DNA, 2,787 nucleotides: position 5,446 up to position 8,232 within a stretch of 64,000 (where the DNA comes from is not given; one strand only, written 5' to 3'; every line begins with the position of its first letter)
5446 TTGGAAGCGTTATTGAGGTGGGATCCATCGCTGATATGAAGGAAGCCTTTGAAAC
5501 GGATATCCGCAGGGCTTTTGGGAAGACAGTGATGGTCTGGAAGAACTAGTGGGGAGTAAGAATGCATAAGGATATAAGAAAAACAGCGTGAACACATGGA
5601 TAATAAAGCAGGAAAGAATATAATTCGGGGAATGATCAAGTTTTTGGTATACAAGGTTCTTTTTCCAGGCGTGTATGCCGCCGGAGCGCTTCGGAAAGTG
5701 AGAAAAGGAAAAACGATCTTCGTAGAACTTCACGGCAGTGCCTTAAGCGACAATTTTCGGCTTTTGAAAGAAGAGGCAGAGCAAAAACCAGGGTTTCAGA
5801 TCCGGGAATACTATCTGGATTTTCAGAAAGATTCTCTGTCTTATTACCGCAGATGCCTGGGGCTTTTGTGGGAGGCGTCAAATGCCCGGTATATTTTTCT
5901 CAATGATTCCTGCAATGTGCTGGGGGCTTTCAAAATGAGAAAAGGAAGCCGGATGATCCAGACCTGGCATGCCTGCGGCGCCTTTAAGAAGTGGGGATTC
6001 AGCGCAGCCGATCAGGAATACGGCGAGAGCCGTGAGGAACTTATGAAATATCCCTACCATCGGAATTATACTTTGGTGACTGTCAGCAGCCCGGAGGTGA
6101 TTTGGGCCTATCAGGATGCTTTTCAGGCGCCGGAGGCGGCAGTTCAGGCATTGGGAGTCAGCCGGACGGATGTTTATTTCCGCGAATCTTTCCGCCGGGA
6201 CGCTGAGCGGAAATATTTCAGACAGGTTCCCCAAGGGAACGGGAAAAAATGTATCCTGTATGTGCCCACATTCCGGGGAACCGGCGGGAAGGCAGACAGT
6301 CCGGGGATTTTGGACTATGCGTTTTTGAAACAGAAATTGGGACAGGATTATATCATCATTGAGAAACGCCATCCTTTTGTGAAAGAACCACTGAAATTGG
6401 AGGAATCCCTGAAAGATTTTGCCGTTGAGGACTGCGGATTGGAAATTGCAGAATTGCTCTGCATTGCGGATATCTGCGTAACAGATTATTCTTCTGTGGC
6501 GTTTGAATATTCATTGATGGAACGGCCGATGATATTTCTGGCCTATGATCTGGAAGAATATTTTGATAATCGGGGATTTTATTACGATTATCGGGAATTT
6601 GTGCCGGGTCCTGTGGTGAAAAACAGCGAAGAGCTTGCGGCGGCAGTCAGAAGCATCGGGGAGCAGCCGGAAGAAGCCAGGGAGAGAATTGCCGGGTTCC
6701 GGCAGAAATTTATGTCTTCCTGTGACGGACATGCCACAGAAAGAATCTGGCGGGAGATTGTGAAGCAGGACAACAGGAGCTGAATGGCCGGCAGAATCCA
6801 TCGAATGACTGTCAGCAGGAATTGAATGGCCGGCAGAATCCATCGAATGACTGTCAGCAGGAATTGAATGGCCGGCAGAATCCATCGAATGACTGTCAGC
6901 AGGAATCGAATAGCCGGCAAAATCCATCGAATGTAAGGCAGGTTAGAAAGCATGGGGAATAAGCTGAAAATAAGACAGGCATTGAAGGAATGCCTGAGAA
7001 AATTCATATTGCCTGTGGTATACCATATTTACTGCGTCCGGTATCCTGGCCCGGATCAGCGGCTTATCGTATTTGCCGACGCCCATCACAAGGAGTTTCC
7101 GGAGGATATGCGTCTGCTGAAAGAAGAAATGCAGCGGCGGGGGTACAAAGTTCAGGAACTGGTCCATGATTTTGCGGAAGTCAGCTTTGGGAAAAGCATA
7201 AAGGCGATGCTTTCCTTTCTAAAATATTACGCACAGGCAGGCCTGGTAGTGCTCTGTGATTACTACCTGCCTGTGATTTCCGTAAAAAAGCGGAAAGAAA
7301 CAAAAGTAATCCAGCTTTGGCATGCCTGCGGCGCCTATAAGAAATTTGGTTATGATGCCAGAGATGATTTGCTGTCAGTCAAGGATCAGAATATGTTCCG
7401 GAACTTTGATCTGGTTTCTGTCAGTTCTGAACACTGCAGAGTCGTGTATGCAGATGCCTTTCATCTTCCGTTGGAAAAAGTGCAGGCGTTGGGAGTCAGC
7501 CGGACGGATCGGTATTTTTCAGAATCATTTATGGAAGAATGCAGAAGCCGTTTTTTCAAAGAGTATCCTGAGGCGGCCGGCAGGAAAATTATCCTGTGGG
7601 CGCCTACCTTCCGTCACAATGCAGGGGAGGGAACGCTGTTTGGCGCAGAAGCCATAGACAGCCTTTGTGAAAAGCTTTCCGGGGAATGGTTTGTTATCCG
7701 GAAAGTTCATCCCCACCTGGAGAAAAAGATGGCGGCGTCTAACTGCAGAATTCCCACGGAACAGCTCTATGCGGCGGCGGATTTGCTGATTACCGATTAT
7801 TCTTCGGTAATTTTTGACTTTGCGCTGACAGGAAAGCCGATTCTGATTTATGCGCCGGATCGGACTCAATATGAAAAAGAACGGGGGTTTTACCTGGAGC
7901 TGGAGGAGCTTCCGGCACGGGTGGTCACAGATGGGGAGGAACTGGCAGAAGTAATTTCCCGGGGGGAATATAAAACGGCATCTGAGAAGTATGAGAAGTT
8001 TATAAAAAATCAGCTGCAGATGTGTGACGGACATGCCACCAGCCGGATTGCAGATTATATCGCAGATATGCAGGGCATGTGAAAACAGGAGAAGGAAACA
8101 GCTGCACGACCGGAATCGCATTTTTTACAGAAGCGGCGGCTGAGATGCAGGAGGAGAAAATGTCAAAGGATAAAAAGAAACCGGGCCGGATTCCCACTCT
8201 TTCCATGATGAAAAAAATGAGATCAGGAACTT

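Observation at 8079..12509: ~1450-aa TagF-HAD-unknown-TagF protein whose second TagF module has lost the WH motif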

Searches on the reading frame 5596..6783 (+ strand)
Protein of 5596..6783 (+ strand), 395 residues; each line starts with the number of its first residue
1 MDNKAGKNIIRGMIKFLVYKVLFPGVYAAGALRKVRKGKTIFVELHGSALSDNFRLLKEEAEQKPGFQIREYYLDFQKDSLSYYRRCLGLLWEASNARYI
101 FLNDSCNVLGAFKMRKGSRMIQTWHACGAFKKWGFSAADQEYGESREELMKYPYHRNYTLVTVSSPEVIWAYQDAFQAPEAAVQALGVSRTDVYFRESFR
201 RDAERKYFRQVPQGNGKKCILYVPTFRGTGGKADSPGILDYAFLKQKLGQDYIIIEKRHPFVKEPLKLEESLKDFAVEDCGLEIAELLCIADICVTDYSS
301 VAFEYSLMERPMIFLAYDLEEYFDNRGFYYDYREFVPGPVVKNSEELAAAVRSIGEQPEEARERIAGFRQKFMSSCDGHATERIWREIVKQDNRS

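Call 8: search_protein_families(library=pfam, proteins=[window:5596-6783:+], max_evalue=0.1)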
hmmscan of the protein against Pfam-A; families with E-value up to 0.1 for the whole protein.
window:5596-6783:+ (395 aa): 1 family
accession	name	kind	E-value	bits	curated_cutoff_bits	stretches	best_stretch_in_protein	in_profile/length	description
PF04464.20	Glyphos_transf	-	9e-73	245.8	22.1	1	32-389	8-366/367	CDP-Glycerol:Poly(glycerophosphate) glycerophosphotransferase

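Call 56: search_protein_families(library=ncbifam, proteins=[window:5596-6783:+], max_evalue=0.00001)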
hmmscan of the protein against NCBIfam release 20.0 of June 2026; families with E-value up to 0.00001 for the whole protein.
window:5596-6783:+ (395 aa): 3 families
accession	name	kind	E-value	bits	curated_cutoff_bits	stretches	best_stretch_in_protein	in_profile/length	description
NF041713.1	Tar_polymTarL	equivalog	9.5e-61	206.1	1000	1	16-389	188-560/562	teichoic acid ribitol-phosphate polymerase TarL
NF041712.1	techglyph_taseTarF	equivalog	2.6e-37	128.8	550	1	39-389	28-387/388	teichoic acid glycerol-phosphate transferase TarF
NF041711.1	TagprimaseTarB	equivalog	9.9e-33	113.9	500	1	93-349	88-326/362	teichoic acid glycerol-phosphate primase TarB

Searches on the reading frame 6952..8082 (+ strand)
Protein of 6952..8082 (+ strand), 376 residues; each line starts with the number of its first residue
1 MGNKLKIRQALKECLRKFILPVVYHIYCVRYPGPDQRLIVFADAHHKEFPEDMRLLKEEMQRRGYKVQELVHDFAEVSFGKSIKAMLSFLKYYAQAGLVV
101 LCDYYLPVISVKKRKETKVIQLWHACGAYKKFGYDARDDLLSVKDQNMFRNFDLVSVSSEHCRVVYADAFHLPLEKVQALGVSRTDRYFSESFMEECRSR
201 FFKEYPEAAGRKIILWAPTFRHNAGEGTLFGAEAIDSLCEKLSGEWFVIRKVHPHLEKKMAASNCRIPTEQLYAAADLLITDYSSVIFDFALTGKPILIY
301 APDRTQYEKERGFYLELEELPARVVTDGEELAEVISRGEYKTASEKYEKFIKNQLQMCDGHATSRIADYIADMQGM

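Call 8: search_protein_families(library=pfam, proteins=[window:6952-8082:+], max_evalue=0.1)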
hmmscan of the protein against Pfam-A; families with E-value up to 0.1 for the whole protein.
window:6952-8082:+ (376 aa): 2 families
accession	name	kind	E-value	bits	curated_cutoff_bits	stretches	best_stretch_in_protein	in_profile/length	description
PF04464.20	Glyphos_transf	-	1.6e-59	202.1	22.1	1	35-370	12-365/367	CDP-Glycerol:Poly(glycerophosphate) glycerophosphotransferase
PF20075.5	DUF6471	-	0.0038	17.5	26.8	1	54-79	7-32/65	Domain of unknown function (DUF6471)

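Call 56: search_protein_families(library=ncbifam, proteins=[window:6952-8082:+], max_evalue=0.00001)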
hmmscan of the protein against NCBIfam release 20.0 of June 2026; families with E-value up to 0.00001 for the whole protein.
window:6952-8082:+ (376 aa): 4 families
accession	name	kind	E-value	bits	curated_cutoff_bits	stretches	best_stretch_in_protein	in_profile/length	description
NF041713.1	Tar_polymTarL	equivalog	1.8e-36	125.9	1000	1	38-368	212-557/562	teichoic acid ribitol-phosphate polymerase TarL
NF041711.1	TagprimaseTarB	equivalog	1.1e-33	116.9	500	1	49-353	36-346/362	teichoic acid glycerol-phosphate primase TarB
NF041712.1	techglyph_taseTarF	equivalog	2e-25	89.6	550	1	12-370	2-386/388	teichoic acid glycerol-phosphate transferase TarF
NF046086.1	BFO_1060_trans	domain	6.4e-06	25.5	200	0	153-222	106-172/365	BFO_1060 family glycosyltransferase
